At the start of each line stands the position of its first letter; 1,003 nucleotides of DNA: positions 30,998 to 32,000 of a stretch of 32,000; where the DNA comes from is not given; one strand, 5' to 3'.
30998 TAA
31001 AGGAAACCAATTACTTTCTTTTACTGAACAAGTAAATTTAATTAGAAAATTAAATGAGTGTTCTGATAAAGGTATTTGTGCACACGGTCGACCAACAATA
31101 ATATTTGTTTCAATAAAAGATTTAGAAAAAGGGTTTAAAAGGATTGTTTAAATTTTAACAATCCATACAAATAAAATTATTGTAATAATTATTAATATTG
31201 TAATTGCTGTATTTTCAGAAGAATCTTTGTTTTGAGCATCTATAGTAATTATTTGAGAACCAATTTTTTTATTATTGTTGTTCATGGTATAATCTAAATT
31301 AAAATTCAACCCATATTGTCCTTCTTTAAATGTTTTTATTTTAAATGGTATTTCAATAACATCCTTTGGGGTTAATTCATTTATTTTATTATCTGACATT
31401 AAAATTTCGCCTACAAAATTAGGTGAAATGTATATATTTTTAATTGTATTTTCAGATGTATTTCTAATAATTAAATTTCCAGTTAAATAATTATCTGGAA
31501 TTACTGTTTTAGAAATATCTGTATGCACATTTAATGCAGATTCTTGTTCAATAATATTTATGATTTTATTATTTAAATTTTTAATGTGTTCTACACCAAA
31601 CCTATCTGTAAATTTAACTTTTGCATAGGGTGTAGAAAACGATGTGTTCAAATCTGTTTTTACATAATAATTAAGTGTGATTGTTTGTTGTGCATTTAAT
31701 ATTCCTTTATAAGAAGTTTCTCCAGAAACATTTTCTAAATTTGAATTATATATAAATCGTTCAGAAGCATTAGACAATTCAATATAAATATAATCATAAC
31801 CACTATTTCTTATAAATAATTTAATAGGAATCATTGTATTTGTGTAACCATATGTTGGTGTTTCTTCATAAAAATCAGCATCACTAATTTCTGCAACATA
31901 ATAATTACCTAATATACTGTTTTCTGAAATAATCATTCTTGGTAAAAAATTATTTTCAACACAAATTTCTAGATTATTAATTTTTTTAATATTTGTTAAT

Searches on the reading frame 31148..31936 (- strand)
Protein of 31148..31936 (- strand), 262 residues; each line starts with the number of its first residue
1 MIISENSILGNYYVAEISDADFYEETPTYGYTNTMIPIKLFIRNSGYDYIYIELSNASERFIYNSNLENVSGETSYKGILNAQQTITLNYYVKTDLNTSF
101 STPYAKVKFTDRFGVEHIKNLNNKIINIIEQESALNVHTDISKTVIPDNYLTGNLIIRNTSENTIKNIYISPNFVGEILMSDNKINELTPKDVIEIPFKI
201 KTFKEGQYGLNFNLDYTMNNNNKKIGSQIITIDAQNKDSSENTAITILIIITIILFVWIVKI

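Call 60: find_encoding_contigs(protein=window:31148-31936:-, flank=10000, max_places=2)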
Protein window:31148-31936:- (262 aa): 1 contig read that carries it; 1 place shown.
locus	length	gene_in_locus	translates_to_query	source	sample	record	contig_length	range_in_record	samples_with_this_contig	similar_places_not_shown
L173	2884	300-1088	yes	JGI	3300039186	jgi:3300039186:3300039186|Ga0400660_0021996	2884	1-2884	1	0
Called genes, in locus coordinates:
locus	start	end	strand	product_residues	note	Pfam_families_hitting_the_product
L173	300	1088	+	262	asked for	-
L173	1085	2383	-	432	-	PF01119:DNA_mis_repair, PF08676:MutL_C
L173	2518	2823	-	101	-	PF02518:HATPase_c, PF13589:HATPase_c_3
